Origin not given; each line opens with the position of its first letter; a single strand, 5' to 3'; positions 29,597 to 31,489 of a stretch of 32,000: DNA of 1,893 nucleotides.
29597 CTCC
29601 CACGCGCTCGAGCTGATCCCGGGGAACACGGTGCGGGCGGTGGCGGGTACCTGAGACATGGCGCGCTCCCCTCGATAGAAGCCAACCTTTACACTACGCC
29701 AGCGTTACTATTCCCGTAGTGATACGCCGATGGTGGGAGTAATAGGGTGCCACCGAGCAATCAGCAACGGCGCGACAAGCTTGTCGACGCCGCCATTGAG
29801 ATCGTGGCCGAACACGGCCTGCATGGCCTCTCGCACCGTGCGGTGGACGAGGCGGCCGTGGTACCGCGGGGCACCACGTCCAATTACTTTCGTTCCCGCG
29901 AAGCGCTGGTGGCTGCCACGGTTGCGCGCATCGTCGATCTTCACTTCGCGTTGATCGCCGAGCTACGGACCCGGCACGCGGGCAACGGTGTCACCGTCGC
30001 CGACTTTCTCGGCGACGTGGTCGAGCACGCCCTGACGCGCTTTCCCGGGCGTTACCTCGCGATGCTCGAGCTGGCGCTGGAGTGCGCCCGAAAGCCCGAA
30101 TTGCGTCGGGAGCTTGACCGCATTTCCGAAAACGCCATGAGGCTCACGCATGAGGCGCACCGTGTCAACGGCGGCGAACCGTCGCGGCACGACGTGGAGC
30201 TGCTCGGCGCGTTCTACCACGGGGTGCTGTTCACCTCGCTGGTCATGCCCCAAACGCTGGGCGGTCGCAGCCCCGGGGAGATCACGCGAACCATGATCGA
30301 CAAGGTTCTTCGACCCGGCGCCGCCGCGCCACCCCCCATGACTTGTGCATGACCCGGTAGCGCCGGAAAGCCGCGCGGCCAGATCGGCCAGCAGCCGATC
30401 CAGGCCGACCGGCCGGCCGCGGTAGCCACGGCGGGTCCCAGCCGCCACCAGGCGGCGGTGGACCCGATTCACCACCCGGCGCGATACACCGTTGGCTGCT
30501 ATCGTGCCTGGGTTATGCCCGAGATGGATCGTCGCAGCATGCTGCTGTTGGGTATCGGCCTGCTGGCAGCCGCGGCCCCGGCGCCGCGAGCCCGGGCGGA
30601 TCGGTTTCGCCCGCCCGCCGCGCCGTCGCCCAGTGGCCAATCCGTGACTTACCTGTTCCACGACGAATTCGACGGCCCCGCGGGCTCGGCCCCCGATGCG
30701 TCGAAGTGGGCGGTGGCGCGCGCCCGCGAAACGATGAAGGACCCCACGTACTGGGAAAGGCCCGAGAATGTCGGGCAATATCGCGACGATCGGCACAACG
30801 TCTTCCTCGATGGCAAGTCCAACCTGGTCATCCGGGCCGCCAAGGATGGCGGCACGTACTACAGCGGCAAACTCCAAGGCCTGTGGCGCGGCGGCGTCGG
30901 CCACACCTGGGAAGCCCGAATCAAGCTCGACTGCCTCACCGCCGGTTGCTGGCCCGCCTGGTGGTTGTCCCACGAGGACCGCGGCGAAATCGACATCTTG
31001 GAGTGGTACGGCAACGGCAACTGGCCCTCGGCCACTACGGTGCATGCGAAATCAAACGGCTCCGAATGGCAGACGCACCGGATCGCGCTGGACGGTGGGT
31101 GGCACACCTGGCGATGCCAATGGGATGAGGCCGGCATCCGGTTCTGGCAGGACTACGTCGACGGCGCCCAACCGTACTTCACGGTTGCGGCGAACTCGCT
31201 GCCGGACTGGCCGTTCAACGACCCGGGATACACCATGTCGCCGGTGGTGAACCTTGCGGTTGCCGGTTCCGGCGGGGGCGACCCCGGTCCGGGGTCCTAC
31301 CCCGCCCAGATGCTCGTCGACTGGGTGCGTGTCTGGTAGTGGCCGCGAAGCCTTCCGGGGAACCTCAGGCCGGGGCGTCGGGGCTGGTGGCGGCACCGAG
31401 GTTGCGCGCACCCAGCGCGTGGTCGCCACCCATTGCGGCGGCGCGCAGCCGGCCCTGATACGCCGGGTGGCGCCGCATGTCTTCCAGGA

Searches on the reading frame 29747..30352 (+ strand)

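Call 3: search_protein_families(library=pfam, proteins=[window:29747-30352:+], max_evalue=0.01)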
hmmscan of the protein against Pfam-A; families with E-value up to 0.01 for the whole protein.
window:29747-30352:+ (201 aa): 2 families
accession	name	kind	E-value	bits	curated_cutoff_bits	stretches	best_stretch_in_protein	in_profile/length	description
PF17940.6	TetR_C_31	-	2.2e-17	63.6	27.4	1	83-189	5-106/107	Tetracyclin repressor-like, C-terminal domain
PF00440.29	TetR_N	-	6.5e-08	32.7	24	1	12-57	1-46/47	Bacterial regulatory proteins, tetR family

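Call 53: search_protein_families(library=padloc, proteins=[window:29747-30352:+], max_evalue=0.01)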
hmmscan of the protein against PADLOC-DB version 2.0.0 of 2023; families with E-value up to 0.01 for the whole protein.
window:29747-30352:+ (201 aa): 0 families

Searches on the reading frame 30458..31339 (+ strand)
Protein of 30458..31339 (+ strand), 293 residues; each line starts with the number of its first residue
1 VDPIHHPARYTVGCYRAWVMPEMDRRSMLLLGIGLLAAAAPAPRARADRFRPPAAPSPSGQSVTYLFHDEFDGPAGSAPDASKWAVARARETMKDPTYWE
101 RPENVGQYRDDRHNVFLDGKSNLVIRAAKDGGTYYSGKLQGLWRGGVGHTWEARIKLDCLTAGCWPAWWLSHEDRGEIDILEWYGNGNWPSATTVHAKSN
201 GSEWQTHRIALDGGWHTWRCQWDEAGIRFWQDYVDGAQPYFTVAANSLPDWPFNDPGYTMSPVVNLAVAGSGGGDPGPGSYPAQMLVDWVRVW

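Call 3: search_protein_families(library=pfam, proteins=[window:30458-31339:+], max_evalue=0.01)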
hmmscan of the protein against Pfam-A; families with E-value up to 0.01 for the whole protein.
window:30458-31339:+ (293 aa): 1 family
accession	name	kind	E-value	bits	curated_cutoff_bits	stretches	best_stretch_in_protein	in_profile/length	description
PF00722.28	Glyco_hydro_16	-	1.1e-11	44.9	22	1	147-248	42-140/175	Glycosyl hydrolases family 16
